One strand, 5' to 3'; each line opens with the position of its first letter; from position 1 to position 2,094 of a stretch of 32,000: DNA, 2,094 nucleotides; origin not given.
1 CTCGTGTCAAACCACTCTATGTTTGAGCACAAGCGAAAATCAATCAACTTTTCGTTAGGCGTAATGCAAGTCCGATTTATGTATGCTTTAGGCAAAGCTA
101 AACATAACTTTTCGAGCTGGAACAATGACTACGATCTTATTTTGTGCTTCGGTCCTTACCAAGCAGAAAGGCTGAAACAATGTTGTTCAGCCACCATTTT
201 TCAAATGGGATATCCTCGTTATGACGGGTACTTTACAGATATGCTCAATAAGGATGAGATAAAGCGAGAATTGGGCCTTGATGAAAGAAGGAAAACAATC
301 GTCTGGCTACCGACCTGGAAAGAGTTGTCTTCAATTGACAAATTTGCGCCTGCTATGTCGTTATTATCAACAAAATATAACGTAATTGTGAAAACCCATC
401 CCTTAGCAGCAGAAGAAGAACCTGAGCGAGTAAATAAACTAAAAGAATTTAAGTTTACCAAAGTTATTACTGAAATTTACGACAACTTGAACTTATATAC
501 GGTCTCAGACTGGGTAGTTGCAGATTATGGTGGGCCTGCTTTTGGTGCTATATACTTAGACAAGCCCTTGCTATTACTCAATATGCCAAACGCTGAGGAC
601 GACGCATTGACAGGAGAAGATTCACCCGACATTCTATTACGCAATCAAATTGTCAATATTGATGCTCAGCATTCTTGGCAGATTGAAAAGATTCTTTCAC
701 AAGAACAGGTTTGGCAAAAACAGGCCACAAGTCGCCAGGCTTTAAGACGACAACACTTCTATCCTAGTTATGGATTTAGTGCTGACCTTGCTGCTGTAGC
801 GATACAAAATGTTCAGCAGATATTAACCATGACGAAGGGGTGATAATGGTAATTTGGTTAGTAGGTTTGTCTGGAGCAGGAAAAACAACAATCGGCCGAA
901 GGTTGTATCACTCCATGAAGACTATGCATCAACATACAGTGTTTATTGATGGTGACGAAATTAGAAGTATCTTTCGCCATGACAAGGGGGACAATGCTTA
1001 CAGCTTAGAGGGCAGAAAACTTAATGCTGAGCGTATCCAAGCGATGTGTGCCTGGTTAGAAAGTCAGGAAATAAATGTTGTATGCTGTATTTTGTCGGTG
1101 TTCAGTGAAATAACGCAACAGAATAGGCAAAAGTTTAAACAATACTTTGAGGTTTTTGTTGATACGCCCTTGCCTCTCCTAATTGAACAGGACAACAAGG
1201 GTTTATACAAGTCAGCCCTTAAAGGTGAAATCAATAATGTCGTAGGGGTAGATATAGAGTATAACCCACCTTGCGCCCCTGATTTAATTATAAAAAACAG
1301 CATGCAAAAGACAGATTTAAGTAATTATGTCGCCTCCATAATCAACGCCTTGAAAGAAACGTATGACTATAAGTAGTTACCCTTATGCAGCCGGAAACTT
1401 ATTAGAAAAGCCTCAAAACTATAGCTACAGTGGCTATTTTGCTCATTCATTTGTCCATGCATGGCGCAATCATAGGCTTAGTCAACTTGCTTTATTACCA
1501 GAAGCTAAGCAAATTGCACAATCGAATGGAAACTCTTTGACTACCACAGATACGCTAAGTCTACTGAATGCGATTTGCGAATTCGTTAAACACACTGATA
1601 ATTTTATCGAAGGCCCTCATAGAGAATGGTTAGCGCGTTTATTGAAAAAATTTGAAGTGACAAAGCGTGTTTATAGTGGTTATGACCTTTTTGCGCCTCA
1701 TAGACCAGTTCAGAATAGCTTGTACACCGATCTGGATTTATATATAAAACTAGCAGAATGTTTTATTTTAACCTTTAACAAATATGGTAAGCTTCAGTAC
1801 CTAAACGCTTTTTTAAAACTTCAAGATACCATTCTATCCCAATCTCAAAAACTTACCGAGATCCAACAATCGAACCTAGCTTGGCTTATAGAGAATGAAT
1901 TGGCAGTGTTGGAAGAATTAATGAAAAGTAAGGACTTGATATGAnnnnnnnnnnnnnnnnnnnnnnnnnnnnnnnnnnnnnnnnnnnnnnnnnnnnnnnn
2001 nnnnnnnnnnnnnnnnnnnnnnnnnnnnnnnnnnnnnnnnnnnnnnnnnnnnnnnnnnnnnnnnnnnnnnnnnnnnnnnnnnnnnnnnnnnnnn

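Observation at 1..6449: Full Campylobacter-type phosphoramidate (P-N) donor pathway without its methyltransferases, beside a flagellar glycosylation island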

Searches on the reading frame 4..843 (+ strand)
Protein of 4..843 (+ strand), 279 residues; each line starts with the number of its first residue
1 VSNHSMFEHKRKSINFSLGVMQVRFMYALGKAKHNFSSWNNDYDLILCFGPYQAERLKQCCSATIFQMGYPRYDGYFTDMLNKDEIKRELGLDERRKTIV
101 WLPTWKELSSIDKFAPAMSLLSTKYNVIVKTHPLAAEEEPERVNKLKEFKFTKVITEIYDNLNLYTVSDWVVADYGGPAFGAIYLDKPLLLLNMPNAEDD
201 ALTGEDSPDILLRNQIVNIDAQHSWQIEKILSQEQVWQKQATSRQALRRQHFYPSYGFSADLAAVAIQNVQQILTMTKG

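Call 3: search_protein_families(library=pfam, proteins=[window:4-843:+], max_evalue=0.01)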
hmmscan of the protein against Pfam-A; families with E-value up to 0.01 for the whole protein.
window:4-843:+ (279 aa): 1 family
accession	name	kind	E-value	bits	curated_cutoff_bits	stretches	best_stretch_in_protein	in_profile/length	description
PF04464.20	Glyphos_transf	-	2.6e-15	56.7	22.1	1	43-191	135-291/367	CDP-Glycerol:Poly(glycerophosphate) glycerophosphotransferase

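Call 4: search_protein_families(library=ncbifam, proteins=[window:4-843:+], max_evalue=0.01)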
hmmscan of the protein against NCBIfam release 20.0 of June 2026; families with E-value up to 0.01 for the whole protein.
window:4-843:+ (279 aa): 2 families
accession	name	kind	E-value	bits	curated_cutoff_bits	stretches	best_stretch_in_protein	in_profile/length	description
NF041712.1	techglyph_taseTarF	equivalog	1.1e-06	27.9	550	1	33-191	143-311/388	teichoic acid glycerol-phosphate transferase TarF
NF041711.1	TagprimaseTarB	equivalog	0.00025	20.4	500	1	63-196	176-296/362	teichoic acid glycerol-phosphate primase TarB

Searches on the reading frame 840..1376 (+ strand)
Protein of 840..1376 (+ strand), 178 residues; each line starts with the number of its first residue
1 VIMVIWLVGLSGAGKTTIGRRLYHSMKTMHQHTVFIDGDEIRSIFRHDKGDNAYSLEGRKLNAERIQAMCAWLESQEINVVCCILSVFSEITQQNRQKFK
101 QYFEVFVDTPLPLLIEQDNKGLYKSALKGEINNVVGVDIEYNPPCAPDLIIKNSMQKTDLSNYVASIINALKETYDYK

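Call 3: search_protein_families(library=pfam, proteins=[window:840-1376:+], max_evalue=0.01)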
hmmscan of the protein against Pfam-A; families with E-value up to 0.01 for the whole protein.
window:840-1376:+ (178 aa): 8 families
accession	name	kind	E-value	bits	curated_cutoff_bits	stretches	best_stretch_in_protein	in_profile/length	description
PF01583.26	APS_kinase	-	9.8e-33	113.8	21.1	1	3-152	3-152/152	Adenylylsulphate kinase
PF13671.12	AAA_33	-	2e-06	28.6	27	1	4-82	1-75/143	AAA domain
PF06414.18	Zeta_toxin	-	2.1e-06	27.8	22.3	1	4-53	18-71/199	Zeta toxin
PF13238.12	AAA_18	-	1.7e-05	25.7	29.4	1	5-115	1-105/128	AAA domain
PF00448.28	SRP54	-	0.00037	20.6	22.7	1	4-42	3-41/196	SRP54-type protein, GTPase domain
PF00485.24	PRK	-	0.0016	18.7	22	1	4-61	1-55/196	Phosphoribulokinase / Uridine kinase family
PF00005.33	ABC_tran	-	0.0029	18.7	25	1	4-43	13-51/137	ABC transporter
PF20720.3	nSTAND3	-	0.0044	17.2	27.2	0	4-57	19-83/155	Novel STAND NTPase 3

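Call 4: search_protein_families(library=ncbifam, proteins=[window:840-1376:+], max_evalue=0.01)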
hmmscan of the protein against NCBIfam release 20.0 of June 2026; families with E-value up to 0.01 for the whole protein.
window:840-1376:+ (178 aa): 24 families
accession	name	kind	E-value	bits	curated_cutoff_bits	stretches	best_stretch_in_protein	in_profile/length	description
NF004041.0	PRK05541.1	subfamily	6.8e-50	169.5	127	1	3-173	8-172/176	adenylyl-sulfate kinase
NF002059.0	PRK00889.1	subfamily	5.2e-35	120.7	244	1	3-174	6-172/177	adenylyl-sulfate kinase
TIGR00455.1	apsK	equivalog_domain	6.4e-35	120.5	138.7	1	3-170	19-183/184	adenylyl-sulfate kinase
NF004035.0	PRK05506.1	subfamily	1.6e-29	102.7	715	1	4-173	462-628/632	bifunctional sulfate adenylyltransferase subunit 1/adenylylsulfate kinase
NF003013.0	PRK03846.1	subfamily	1.8e-28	99.6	163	1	3-173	29-196/202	adenylyl-sulfate kinase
NF004040.0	PRK05537.1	equivalog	3.9e-28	98.2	669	1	4-173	398-566/572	bifunctional sulfate adenylyltransferase/adenylylsulfate kinase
NF010552.0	PRK13946.1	equivalog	0.00067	19.3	186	1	5-28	26-49/198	shikimate kinase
NF010555.0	PRK13949.1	equivalog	0.0013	18.9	180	1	4-54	3-56/175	shikimate kinase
TIGR01313.1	therm_gnt_kin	subfamily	0.0013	18.5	113.75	1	7-43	3-34/164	gluconokinase, GntK/IdnK-type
NF040667.1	hom_kin_desulfo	exception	0.0014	18.6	197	1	5-30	3-28/163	homoserine kinase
NF002988.0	PRK03731.1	equivalog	0.002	17.9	161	1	1-29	1-29/174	shikimate kinase AroL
TIGR00955.1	3a01204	subfamily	0.0021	16.7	736.35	0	7-80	56-111/617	pigment precursor permease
NF005255.0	PRK06762.2-2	equivalog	0.0025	17.8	140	1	4-76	5-68/163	hypothetical protein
NF006015.0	PRK08154.1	subfamily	0.0039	16.4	204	1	5-27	139-161/314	anaerobic benzoate catabolism transcriptional regulator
NF011403.0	PRK14828.1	equivalog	0.0053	16.2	348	0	31-109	30-104/258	isoprenyl transferase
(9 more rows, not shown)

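Call 7: search_solved_structures(query=window:840-1376:+, max_evalue=0.001)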
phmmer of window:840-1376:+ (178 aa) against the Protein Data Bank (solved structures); distinct sequences matched with E-value up to 0.001: 24.
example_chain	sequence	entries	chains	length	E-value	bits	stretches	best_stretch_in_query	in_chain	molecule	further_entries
5cb6_A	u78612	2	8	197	8e-23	84.5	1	4-161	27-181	Probable adenylyl-sulfate kinase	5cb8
2pey_A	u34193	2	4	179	1.1e-22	84.1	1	4-173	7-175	Bifunctional 3'-phosphoadenosine 5'-phosphosulfate synthetase 1 (PAPS synthetase 1) (PAPSS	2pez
2ofw_A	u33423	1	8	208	1.4e-22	83.7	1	4-173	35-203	APS kinase domain of the PAPS synthetase 1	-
2ofx_A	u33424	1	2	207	1.8e-22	83.4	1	4-173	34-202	Bifunctional 3'-phosphoadenosine 5'-phosphosulfate synthetase 1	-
8i1m_A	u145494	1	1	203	4.4e-22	82.1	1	4-173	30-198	PAPSS1 protein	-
1x6v_B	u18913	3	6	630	1.9e-21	80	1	4-173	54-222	Bifunctional 3'-phosphoadenosine 5'-phosphosulfate synthetase 1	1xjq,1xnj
7yq0_A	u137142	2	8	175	2.7e-21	79.5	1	2-169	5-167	Adenylyl-sulfate kinase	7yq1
2yvu_A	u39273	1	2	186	1.2e-19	74.1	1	3-170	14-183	Probable adenylyl-sulfate kinase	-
8i1n_A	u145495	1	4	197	2.5e-19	73.2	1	4-173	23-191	Bifunctional 3'-phosphoadenosine 5'-phosphosulfate synthase 2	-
8a8h_A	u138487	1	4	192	2.5e-19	73.1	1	4-167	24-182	APS kinase from Methanothermococcus thermolithotrophicus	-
2ax4_A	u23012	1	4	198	2.5e-19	73.1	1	4-173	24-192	Bifunctional 3'-phosphoadenosine 5'-phosphosulfate synthetase 2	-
8i1o_A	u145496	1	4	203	2.7e-19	73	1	4-173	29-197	Bifunctional 3'-phosphoadenosine 5'-phosphosulfate synthase 2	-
2gks_A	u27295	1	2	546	1.1e-18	71.1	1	4-153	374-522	Bifunctional SAT/APS kinase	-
6b8v_A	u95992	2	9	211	5.8e-17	65.4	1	4-161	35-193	Adenylylsulfate kinase | Adenylyl-sulfate kinase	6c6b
3cr7_A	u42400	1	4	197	3.7e-15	59.6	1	3-155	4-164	Adenylyl-sulfate kinase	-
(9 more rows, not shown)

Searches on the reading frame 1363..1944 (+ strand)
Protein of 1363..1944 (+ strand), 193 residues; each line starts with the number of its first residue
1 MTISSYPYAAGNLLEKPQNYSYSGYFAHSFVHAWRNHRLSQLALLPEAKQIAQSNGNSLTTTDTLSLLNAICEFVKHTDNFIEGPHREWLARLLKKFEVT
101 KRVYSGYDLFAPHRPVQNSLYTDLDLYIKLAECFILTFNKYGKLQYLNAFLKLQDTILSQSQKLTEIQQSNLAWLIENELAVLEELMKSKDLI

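Call 3: search_protein_families(library=pfam, proteins=[window:1363-1944:+], max_evalue=0.01)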
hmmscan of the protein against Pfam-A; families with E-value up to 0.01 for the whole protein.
window:1363-1944:+ (193 aa): 0 families

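Call 4: search_protein_families(library=ncbifam, proteins=[window:1363-1944:+], max_evalue=0.01)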
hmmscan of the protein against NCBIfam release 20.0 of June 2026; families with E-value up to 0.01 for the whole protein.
window:1363-1944:+ (193 aa): 0 families

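Call 45: find_homologous_proteins(query=window:1363-1944:+, max_evalue=0.001)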
Query window:1363-1944:+ (193 aa): 12 proteins with E <= 0.001 among 67 candidates.
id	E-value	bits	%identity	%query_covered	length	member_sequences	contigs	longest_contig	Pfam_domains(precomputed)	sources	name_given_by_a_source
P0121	8.3e-124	428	100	100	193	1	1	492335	-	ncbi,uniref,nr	ncbi:hypothetical protein [Alteromonas ponticola]|uniref:Uncharacterized protein n=1 Tax=Alteromonas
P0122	4.3e-63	230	56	99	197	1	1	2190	-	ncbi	-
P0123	1.1e-61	226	55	99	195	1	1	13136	-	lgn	-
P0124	1.4e-61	226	54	99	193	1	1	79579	-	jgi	jgi:hypothetical protein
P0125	7.0e-61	223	54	99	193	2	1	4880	-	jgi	jgi:hypothetical protein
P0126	3.4e-60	221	54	99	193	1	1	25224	-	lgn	-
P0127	1.3e-59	219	53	99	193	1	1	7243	-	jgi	jgi:hypothetical protein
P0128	1.8e-55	206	51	99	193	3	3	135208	-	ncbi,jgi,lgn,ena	jgi:hypothetical protein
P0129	2.1e-55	205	52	98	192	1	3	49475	-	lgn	-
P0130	4.5e-53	198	49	99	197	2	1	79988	-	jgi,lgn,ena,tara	jgi:hypothetical protein|tara:strand:+ start:375 stop:968 length:594 start_codon:yes stop_codon:yes 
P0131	1.0e-52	197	49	99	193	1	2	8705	-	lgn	-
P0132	3.1e-26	110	38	90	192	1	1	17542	-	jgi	jgi:hypothetical protein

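Call 53: predict_structure(alignment_id=A2)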
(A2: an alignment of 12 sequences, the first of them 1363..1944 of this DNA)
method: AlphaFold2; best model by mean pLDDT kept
length: 193 residues; sequences in the alignment: 12
mean_pLDDT: 80.9   pTM: 0.76
mean pLDDT of the five models: 80.9, 80.3, 70.6, 68.9, 61.7
residues with pLDDT >= 90: 77; 70-90: 78; 50-70: 15; < 50: 23
segments of 3 or more residues with pLDDT < 50: 1-23
pLDDT, mean of each block of 10 residues (from residue 1): 40 45 60 90 93 75 88 84 81 89 84 74 88 94 92 92 93 96 87 64
secondary structure, 60 per line:
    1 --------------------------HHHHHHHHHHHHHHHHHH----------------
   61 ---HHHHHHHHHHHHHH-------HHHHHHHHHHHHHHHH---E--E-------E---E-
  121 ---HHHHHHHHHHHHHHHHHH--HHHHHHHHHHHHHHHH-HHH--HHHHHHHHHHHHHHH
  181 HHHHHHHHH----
elements in order: H27-44 H64-77 H85-100 H124-141 H144-159 H166-189

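Call 55: search_protein_representatives(protein=window:1363-1944:+)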
Query: 193 residues. Proteins with E-value up to 0.001 (for the whole library): 983; up to 1e-10: 352; up to 1e-30: 3. The best 150 are listed.
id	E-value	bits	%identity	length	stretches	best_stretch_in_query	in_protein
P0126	1.1e-60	221.0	54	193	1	4-192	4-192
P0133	3.2e-37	144.5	40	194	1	4-188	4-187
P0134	8.4e-33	130.1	39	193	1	5-189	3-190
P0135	2.6e-29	118.7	40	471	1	6-185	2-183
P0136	4.3e-29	118.0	38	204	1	5-186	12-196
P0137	3.2e-28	115.1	39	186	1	5-188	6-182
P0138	8.3e-27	110.5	36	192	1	6-186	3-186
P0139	4.0e-26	108.3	40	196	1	5-190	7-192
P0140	7.5e-26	107.4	40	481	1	4-192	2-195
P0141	4.5e-25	104.9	37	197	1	1-189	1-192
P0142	6.2e-25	104.4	36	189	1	4-183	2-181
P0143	6.7e-25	104.3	40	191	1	5-191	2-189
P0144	7.7e-25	104.1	43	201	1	5-187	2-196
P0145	1.0e-24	103.7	38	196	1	5-187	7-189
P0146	1.3e-24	103.4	40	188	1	5-189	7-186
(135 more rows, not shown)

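Call 56: fold_search(model_id=the predicted structure, library=pdb)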
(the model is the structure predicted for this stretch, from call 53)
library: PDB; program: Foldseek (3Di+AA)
matches with E <= 10: 760; with E <= 0.001: 0
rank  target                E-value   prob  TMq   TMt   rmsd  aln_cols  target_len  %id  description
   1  3wre                  6.8e-02  0.75  0.28  0.10  16.6       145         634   12  The crystal structure of native HypBA1 from Bifidobacterium longum JCM 1217 (released 2014-09-03)
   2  3wkx                  7.6e-02  0.72  0.28  0.10  14.8       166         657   12  Crystal structure of GH127 beta-L-arabinofuranosidase HypBA1 from Bifidobacterium longum arabinose complex form (released 2014-04-30)
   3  7exu                  1.8e-01  0.63  0.29  0.11  14.3       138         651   12  GH127 beta-L-arabinofuranosidase HypBA1 E322Q mutant complexed with p-nitrophenyl beta-L-arabinofuranoside (released 2021-11-17)
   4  4mu9_B                1.9e-01  0.80  0.32  0.19  14.9       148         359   14  Crystal structure of a putative glycosylhydrolase (BT_3782) from Bacteroides thetaiotaomicron VPI-5482 at 1.89 A resol (released 2013-10-09)
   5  3wrf                  2.0e-01  0.54  0.28  0.10  15.9       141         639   13  The crystal structure of native HypBA1 from Bifidobacterium longum JCM 1217 (released 2014-09-03)
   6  3gt5                  2.1e-01  0.96  0.34  0.18   3.9       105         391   16  Crystal structure of an N-acetylglucosamine 2-epimerase family protein from Xylella fastidiosa (released 2009-04-14)
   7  6h04_A                2.1e-01  0.77  0.39  0.08  16.0       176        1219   10  Closed conformation of the Membrane Attack Complex (released 2018-12-19)
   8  4qk0_A                2.1e-01  0.63  0.31  0.11  14.7       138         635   16  Crystal structure of Ara127N-Se, a GH127 beta-L-arabinofuranosidase from Geobacillus Stearothermophilus T6 (released 2015-06-10)
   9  6h03_A                2.2e-01  0.77  0.39  0.08  16.0       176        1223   10  OPEN CONFORMATION OF THE MEMBRANE ATTACK COMPLEX (released 2018-12-19)
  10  7qik_B                2.2e-01  0.44  0.31  0.28  15.1       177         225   11  SARS-CoV-2 Nucleocapsid phosphopeptide 193-200 bound to human 14-3-3 sigma (released 2021-12-29)
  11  1fp3_A                2.4e-01  0.60  0.36  0.19  14.9       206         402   12  CRYSTAL STRUCTURE OF N-ACYL-D-GLUCOSAMINE 2-EPIMERASE FROM PORCINE KIDNEY (released 2000-11-22)
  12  3wrg                  2.6e-01  0.47  0.28  0.10  15.0       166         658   11  The complex structure of HypBA1 with L-arabinose (released 2014-09-03)
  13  8gad_B                2.8e-01  0.82  0.32  0.49   4.9       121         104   12  Crystal structure of a high affinity PD-L1 binder (released 2024-08-21)
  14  1g9j_A                3.0e-01  0.97  0.38  0.13   5.0       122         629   16  X-TAL STRUCTURE OF THE MUTANT E44Q OF THE CELLULASE CEL48F IN COMPLEX WITH A THIOOLIGOSACCHARIDE (released 2003-06-24)
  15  7exv                  3.0e-01  0.51  0.29  0.11  14.4       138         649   12  GH127 beta-L-arabinofuranosidase HypBA1 covalently complexed with beta-L-arabinofuranoylamide (released 2021-11-17)
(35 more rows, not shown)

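Call 67: search_solved_structures(query=A2, max_evalue=5)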
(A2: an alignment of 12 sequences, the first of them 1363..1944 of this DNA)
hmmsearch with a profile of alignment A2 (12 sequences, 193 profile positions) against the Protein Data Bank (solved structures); distinct sequences matched with E-value up to 5: 3.
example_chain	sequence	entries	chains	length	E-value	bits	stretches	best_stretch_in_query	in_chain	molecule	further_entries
7p3x_M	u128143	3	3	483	0.22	14.3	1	109-150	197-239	AP-3 complex subunit mu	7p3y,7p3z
9z7o_C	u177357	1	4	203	0.35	13.7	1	142-184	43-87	Escherichia VapC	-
5cwo_A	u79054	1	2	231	1.6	11.5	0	34-96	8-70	Designed helical repeat protein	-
